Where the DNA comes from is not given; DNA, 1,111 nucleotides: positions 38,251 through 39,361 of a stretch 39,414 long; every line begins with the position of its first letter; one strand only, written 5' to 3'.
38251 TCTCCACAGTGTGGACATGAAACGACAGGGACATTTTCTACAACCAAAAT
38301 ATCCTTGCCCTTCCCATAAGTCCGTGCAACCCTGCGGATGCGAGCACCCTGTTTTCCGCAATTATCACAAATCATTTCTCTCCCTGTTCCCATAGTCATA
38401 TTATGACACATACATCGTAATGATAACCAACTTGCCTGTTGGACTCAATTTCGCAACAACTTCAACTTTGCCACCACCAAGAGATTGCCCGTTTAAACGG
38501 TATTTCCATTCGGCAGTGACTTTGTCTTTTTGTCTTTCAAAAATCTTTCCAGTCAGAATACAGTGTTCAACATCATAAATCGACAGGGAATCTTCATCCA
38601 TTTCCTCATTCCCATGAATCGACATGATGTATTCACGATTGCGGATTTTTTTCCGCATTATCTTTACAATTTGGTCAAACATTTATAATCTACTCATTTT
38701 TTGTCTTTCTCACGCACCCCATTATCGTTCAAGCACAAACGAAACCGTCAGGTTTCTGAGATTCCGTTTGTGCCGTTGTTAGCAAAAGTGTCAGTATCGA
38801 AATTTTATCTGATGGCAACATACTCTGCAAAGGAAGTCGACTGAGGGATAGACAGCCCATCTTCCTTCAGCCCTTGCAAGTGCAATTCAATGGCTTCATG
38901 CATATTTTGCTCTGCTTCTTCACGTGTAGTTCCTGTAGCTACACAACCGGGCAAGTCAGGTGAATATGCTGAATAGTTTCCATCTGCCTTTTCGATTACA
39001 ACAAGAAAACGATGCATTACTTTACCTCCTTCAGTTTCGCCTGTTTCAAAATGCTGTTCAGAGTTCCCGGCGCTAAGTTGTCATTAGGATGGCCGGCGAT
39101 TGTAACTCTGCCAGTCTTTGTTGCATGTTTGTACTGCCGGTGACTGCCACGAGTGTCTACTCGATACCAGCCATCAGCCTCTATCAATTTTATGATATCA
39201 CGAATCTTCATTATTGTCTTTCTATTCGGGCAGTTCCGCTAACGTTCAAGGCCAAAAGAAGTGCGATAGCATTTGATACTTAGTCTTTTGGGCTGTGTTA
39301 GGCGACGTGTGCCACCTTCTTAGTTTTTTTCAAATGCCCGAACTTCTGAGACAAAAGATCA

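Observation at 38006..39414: attC-like sites bracketing toxin-antitoxin cassettes suggest the distal end of an integron cassette array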

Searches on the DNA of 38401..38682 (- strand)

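Call 69: build_rna_model(alignment_id=A5, structure=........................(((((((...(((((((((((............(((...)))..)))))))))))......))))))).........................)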
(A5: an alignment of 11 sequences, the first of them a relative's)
Model R2 built from alignment A5 (11 sequences, 117 columns); structure: as given.
model positions 98; base pairs 21; branch points 0; effective number of sequences 1.99; information 0.59 bits per position. Calibrated on 0.2 Mb of random sequence (short: E-values are rough).
structure used (alignment columns):
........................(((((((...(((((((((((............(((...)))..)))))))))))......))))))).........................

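Call 70: search_with_rna_model(model_id=R2, source=window, filters=off, max_evalue=10, show_alignments=4)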
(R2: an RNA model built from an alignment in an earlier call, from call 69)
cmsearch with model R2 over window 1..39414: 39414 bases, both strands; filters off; matches with E-value up to 10: 10.
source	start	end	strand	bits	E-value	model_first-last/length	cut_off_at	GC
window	39222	39320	-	42.1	9.2e-08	1-98/98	no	0.48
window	30039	30115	+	13.3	0.63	1-98/98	no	0.42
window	38712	38790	-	11.4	1.7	1-98/98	no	0.47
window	6872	6930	+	9.6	4.8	1-98/98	no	0.39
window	1384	1422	-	9.4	5.2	29-67/98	no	0.59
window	23342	23389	-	9.4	5.4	1-98/98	no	0.62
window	30029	30110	-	9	6.6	1-98/98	no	0.4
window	24139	24208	-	8.6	8.2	1-98/98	no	0.53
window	2552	2615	+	8.6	8.3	1-98/98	no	0.44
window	24628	24699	-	8.6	8.3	1-98/98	no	0.4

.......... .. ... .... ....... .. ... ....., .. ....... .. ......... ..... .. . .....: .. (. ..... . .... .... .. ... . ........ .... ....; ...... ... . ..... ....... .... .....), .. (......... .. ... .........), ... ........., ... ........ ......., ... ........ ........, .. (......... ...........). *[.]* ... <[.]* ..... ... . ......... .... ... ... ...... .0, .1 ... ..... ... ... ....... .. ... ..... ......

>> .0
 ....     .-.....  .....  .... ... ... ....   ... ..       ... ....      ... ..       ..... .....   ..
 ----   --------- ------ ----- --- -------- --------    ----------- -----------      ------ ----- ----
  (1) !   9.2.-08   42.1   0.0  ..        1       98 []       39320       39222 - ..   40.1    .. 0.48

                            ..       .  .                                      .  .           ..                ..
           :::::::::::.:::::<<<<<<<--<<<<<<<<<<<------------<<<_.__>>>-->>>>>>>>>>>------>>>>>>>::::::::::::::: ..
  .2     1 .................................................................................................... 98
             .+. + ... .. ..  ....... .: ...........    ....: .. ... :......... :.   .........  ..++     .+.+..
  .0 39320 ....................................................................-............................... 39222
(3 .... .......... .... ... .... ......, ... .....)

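Call 71: search_with_rna_model(model_id=R2, sources=[L084, L085, L086, L087, L088, L089, L090, L092, L093, L094, L095, L096, L097, L098, L099, L100, L101, L102, L103, L104, L105, L106, L107, L108, L109, L110, L111, L112, L113, L114, L115, L116, L117, L118, L119, L120, L121, L122, L123, L124, L125, L126, L127, L128, L129, L130, L131, L132, L133, L134, L135, L136, L137, L138, L139, L140, L141, L142, L143, L144, L145, L146, L147, L148, L149, L150, L151, L152, L153, L154, L155, L156, L157, L158, L159, L160, L161, L162, L163, L164, L165, L166, L167, L168, L169, L170, L175, L179, L001], max_evalue=0.01, make_alignment=true)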
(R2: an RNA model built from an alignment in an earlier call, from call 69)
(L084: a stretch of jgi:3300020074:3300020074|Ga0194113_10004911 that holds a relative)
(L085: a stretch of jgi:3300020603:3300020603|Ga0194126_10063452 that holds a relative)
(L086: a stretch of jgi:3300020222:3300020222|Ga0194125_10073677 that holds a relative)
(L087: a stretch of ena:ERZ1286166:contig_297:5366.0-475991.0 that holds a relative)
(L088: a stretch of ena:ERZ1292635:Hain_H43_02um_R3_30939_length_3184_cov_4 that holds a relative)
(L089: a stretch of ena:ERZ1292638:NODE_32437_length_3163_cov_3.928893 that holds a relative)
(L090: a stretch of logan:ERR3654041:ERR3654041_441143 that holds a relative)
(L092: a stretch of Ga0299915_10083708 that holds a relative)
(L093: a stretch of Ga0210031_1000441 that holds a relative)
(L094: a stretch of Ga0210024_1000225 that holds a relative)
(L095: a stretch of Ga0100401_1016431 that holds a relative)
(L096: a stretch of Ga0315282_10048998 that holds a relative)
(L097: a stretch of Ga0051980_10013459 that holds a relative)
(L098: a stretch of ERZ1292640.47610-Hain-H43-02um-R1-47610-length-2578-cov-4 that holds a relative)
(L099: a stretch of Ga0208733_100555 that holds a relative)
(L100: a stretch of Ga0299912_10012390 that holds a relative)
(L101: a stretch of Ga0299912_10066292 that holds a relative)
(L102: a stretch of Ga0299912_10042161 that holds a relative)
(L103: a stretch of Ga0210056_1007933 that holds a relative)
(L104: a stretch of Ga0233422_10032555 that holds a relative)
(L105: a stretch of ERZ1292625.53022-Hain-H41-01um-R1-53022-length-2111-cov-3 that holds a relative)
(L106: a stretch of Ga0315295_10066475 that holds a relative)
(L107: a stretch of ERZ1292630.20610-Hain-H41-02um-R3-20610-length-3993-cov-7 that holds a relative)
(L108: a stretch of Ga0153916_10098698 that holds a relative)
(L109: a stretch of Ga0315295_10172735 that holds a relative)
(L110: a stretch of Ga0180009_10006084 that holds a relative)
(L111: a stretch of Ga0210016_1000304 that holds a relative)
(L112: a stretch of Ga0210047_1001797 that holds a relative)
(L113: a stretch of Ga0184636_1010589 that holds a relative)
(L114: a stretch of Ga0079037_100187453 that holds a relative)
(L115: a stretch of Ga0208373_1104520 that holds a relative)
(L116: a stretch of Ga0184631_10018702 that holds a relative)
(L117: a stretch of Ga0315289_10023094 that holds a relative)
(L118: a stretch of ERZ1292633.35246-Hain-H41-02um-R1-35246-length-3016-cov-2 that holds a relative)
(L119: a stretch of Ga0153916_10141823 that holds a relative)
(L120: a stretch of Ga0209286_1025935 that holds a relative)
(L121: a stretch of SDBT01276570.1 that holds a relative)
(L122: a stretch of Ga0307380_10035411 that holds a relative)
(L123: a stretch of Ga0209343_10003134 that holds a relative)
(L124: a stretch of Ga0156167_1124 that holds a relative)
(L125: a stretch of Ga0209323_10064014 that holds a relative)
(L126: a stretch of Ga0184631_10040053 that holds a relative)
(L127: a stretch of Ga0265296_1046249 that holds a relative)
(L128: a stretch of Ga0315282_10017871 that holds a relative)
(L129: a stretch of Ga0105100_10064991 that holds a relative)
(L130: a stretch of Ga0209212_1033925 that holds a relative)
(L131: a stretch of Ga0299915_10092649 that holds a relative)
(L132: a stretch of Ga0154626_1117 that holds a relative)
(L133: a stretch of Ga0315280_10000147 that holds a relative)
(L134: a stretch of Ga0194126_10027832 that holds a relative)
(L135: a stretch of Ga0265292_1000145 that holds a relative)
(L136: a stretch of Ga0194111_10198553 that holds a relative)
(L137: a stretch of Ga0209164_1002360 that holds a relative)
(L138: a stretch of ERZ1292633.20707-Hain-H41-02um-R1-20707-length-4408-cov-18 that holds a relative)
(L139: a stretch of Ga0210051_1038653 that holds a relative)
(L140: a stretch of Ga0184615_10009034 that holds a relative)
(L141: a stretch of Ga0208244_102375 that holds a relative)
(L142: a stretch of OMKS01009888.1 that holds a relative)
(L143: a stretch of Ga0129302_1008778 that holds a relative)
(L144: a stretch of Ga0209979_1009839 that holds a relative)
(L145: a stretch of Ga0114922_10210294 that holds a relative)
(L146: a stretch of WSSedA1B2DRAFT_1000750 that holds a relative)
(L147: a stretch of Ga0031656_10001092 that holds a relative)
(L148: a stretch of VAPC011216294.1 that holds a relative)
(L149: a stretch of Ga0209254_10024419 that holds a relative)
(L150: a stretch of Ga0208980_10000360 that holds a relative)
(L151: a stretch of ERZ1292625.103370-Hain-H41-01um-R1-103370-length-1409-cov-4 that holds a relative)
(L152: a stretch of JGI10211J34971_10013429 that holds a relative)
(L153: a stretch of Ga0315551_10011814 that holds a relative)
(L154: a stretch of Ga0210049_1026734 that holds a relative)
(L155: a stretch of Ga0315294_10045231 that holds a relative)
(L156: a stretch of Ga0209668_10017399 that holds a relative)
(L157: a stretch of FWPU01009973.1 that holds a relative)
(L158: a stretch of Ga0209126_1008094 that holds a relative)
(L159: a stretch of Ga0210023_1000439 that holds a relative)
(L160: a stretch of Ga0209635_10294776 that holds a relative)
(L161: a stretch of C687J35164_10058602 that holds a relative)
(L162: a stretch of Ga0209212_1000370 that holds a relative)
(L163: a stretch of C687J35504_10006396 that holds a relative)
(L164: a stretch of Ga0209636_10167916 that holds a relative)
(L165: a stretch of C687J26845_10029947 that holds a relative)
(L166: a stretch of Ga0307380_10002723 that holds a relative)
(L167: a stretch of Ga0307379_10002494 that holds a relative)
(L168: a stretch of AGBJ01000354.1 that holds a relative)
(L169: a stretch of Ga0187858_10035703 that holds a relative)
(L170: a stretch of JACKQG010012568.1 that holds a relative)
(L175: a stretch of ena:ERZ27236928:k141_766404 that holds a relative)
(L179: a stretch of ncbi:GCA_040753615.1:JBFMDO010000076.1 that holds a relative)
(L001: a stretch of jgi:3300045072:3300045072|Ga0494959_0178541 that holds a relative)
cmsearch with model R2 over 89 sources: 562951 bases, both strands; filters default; matches with E-value up to 0.01: 51.
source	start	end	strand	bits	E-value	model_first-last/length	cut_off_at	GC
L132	2734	2831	+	105.9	1e-21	1-98/98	no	0.48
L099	8262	8359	+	102.7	5.8e-21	1-98/98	no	0.46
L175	10246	10344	+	99.9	2.7e-20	1-98/98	no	0.47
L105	375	472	+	97.5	9.9e-20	1-98/98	no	0.43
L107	3201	3298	+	96.6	1.6e-19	1-98/98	no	0.42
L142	2490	2587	+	96.4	1.8e-19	1-98/98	no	0.47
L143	2494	2591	+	96.4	1.8e-19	1-98/98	no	0.47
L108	103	200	+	95.9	2.3e-19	1-98/98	no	0.48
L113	1418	1515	+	93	1.2e-18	1-98/98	no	0.46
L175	10815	10912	+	90.5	4.7e-18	1-98/98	no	0.45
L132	1734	1830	+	88.9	1.1e-17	1-98/98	no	0.46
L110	5899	5997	+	87.9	1.9e-17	1-98/98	no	0.46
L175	12020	12118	+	79.5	1.8e-15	1-98/98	no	0.48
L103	4946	5043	+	79.3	2e-15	1-98/98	no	0.46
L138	1074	1172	+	79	2.5e-15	1-98/98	no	0.46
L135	9866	9963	+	75.5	1.6e-14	1-98/98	no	0.44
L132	734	830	+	71.3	1.6e-13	1-98/98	no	0.44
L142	3661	3765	+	70.2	2.9e-13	1-98/98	no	0.46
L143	3665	3769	+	70.2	2.9e-13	1-98/98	no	0.46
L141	1357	1454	+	63.9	9.2e-12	1-98/98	no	0.51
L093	1899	1996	+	62.2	2.4e-11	1-98/98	no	0.47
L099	9873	9970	+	60.9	4.6e-11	1-98/98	no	0.41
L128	5734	5831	+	60.7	5.2e-11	1-98/98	no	0.47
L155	4418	4515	+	59.6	9.8e-11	1-98/98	no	0.5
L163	5663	5760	+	57.9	2.4e-10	1-98/98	no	0.52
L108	865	963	+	57.6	2.9e-10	1-98/98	no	0.45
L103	1988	2086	+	54.2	1.8e-09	1-98/98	no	0.48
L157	5046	5143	+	54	2e-09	1-98/98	no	0.39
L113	282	379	+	51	1e-08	1-98/98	no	0.47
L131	106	201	+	46.8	1e-07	1-98/98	no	0.4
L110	2670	2767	+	46.8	1e-07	1-98/98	no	0.56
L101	2166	2263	+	44.6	3.4e-07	1-98/98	no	0.45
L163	3080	3177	+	44.6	3.5e-07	1-98/98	no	0.46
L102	809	906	+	41.3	2.1e-06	1-98/98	no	0.4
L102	3329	3426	+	41.1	2.4e-06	1-98/98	no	0.46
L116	531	628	+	41.1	2.4e-06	1-98/98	no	0.46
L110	9957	10060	+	39.3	6.2e-06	1-98/98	no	0.48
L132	6267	6366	+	38.2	1.1e-05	1-98/98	no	0.43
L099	4982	5100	+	35.9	4e-05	1-98/98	no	0.43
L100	3705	3801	+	32.9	0.00021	1-98/98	no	0.39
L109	1847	1943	+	32.9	0.00021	1-98/98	no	0.39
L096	2278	2428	+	31.6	0.00042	1-98/98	no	0.48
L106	1849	1947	+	31.5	0.00044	1-98/98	no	0.59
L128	5025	5131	+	30.1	0.00094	1-98/98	no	0.5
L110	6681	6778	+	29.8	0.0011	1-98/98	no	0.6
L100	4445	4542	+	29.2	0.0016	1-98/98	no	0.43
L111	1062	1160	+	28.9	0.0018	1-98/98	no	0.4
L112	1033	1131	+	28.9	0.0018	1-98/98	no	0.4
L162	9873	9969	+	28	0.0029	1-98/98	no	0.42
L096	4462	4581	+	27.3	0.0042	1-98/98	no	0.44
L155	1244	1342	+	25.8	0.0095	1-98/98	no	0.52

Alignment A6: 51 matches aligned to the model, 194 columns, each read 5' to 3' on its own strand. Consensus structure (alignment columns), stored with it:
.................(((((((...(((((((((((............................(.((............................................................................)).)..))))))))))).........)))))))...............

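Call 72: search_with_rna_model(model_id=R2, sources=[L002, L003, L004, L005, L006, L007, L008, L009, L010, L011, L012, L013, L014, L015, L016, L017, L018, L019, L020, L021, L022, L023, L024, L025, L026, L027, L028, L029, L030, L031, L032, L033, L034, L035, L036, L037, L038, L039, L040, L041, L042, L043, L044, L045, L046, L047, L048, L049, L050, L051, L052, L053, L054, L055, L056, L057, L058, L059, L060, L061, L062, L063, L064, L065, L066, L067, L068, L069, L070, L071, L072, L073, L074, L075, L076, L077, L078, L079, L080, L081], max_evalue=0.1)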
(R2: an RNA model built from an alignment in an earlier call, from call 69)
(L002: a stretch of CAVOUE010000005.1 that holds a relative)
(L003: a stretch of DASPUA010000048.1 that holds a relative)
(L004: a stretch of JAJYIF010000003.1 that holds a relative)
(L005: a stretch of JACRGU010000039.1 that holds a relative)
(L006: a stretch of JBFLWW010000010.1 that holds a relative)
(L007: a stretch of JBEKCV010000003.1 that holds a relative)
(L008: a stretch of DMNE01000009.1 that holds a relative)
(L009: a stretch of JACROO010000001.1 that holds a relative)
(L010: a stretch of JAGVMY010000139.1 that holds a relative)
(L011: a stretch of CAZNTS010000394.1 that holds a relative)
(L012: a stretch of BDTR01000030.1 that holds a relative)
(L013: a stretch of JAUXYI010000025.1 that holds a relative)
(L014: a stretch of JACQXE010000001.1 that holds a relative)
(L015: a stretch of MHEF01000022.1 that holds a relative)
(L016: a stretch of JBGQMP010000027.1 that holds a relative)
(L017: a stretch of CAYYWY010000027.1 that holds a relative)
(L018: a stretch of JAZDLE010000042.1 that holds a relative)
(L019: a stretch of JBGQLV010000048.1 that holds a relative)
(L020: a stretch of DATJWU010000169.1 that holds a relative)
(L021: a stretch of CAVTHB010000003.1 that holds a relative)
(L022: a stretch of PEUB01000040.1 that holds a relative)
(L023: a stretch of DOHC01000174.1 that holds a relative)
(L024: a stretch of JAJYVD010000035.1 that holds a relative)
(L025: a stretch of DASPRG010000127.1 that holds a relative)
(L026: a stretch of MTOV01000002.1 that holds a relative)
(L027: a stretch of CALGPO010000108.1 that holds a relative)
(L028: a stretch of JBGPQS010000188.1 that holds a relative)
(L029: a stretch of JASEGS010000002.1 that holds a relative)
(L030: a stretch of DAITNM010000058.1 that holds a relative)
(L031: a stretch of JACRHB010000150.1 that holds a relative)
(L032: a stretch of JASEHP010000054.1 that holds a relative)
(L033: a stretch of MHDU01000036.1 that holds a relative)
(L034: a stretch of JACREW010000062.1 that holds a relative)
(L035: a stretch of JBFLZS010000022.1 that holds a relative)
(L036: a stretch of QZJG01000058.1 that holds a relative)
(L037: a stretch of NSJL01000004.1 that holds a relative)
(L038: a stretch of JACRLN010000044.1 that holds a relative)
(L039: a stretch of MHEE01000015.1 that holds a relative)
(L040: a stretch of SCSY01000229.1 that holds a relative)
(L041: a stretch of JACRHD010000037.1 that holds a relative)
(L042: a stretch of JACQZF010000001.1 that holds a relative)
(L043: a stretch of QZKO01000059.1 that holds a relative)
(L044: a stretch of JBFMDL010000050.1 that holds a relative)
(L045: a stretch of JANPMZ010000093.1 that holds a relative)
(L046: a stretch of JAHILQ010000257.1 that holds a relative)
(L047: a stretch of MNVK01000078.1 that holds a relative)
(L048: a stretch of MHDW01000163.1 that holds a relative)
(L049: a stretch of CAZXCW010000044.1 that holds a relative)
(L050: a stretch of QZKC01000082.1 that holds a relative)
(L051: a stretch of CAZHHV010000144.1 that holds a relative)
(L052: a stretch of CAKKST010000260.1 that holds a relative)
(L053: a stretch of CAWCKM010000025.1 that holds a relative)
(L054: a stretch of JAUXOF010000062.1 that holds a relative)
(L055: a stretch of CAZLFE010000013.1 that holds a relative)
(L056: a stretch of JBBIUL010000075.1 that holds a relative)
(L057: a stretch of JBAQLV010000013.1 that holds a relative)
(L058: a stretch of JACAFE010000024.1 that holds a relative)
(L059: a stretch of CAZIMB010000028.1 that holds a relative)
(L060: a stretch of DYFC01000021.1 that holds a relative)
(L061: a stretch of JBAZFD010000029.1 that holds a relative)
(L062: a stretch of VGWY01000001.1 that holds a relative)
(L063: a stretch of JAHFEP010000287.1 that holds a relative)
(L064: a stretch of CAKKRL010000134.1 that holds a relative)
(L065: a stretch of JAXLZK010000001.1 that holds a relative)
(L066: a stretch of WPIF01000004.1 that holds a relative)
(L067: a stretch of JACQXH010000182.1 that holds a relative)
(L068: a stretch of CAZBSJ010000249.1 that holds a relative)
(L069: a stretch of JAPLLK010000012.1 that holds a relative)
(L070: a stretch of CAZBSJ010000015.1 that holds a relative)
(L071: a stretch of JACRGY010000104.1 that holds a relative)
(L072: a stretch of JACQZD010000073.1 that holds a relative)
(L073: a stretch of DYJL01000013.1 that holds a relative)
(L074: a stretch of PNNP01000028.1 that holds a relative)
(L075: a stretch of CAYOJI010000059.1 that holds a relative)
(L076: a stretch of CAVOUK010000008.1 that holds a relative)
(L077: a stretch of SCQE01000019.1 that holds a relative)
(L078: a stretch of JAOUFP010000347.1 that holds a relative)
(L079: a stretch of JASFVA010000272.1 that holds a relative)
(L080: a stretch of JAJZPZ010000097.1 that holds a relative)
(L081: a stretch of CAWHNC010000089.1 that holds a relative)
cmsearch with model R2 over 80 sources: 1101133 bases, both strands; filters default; matches with E-value up to 0.1: 3.
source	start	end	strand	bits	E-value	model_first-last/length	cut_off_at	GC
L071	10868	10966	-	41.6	3.5e-06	1-98/98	no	0.43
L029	2636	2732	+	37.7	2.9e-05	1-98/98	no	0.38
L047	3818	3918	-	27.9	0.0061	1-98/98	no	0.41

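Call 74: search_with_rna_model(model_id=R2, sources=[L071, L047, L029], filters=off, max_evalue=5)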
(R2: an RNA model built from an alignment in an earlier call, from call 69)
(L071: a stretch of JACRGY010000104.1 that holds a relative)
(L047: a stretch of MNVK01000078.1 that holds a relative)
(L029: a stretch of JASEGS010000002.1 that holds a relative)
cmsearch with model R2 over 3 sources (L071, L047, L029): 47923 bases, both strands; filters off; matches with E-value up to 5: 6.
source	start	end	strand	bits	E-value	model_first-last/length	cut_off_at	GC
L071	10868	10966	-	41.6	1.5e-07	1-98/98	no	0.43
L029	2636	2732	+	37.7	1.3e-06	1-98/98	no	0.38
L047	3818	3918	-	27.9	0.00026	1-98/98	no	0.41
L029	19073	19118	-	12.3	1.3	27-69/98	no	0.24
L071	1485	1568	+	11.2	2.4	1-98/98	no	0.3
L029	520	621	+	11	2.7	1-98/98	no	0.27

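Call 95: search_with_rna_model(model_id=R2, sources=[L175, L179, L180, L181, L182], filters=off, max_evalue=1)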
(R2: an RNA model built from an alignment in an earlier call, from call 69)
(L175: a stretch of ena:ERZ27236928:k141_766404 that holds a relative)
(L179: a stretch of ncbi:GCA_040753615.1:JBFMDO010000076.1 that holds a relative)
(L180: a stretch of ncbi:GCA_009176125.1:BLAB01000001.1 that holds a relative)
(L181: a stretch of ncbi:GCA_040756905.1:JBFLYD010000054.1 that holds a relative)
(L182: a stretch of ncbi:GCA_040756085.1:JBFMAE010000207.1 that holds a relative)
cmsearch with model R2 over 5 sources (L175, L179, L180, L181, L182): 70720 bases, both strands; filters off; matches with E-value up to 1: 11.
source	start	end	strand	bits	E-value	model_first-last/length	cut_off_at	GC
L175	10246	10344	+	99.9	3.4e-21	1-98/98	no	0.47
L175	10815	10912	+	90.5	5.8e-19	1-98/98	no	0.45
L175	12020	12118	+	79.5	2.3e-16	1-98/98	no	0.48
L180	12471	12568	+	76.6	1.1e-15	1-98/98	no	0.44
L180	10941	11021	-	20.4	0.023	1-98/98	no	0.52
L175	12022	12120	-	19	0.051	1-98/98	no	0.48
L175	10816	10914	-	18.5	0.066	1-98/98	no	0.44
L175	10248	10346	-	17.9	0.091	1-98/98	no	0.48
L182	8727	8831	+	16.6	0.18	1-98/98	no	0.57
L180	10939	11020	+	14.2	0.7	1-98/98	no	0.51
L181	2108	2193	-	13.8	0.83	1-98/98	no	0.43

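Call 96: search_with_rna_model(model_id=R1, sources=[L175, L180, L182, L102, L132, L110, L099, L093], filters=off, max_evalue=1)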
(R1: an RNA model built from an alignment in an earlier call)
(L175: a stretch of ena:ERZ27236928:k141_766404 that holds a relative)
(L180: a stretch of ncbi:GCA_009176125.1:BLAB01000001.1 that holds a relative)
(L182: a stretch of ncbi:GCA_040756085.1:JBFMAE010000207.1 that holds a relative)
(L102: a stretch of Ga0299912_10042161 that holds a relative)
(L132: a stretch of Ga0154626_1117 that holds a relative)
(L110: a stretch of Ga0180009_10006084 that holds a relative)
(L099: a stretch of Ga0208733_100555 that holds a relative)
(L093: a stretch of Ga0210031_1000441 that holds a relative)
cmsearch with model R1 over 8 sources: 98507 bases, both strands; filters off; matches with E-value up to 1: 0.
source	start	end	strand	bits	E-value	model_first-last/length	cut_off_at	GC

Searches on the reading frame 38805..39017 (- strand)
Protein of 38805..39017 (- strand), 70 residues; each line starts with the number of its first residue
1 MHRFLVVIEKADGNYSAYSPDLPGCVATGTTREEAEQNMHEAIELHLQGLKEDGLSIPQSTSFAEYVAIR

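Call 4: search_protein_families(library=pfam, proteins=[window:38805-39017:-], max_evalue=0.01)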
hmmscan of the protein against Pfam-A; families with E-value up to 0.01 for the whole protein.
window:38805-39017:- (70 aa): 2 families
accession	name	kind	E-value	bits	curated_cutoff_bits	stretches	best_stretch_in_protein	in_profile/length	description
PF15919.11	HicB_lk_antitox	-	1e-12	48.7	27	1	5-67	2-65/123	HicB_like antitoxin of bacterial toxin-antitoxin system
PF21748.3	UPF0150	-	5.2e-07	29.9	27.3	1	11-57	17-63/64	UPF0150-like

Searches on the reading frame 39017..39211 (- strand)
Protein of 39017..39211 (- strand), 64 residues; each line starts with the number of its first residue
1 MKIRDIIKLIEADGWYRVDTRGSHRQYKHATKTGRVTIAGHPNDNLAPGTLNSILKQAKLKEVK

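Call 4: search_protein_families(library=pfam, proteins=[window:39017-39211:-], max_evalue=0.01)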
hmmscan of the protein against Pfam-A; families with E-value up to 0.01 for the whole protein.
window:39017-39211:- (64 aa): 1 family
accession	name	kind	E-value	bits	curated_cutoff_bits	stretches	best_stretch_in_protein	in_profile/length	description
PF07927.17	HicA_toxin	-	1.1e-22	80.3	27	1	4-60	2-58/58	HicA toxin of bacterial toxin-antitoxin,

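Call 5: find_encoding_contigs(protein=window:39017-39211:-, flank=10000, max_places=10)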
Protein window:39017-39211:- (64 aa): no gene with exactly this product is on record in the collection.
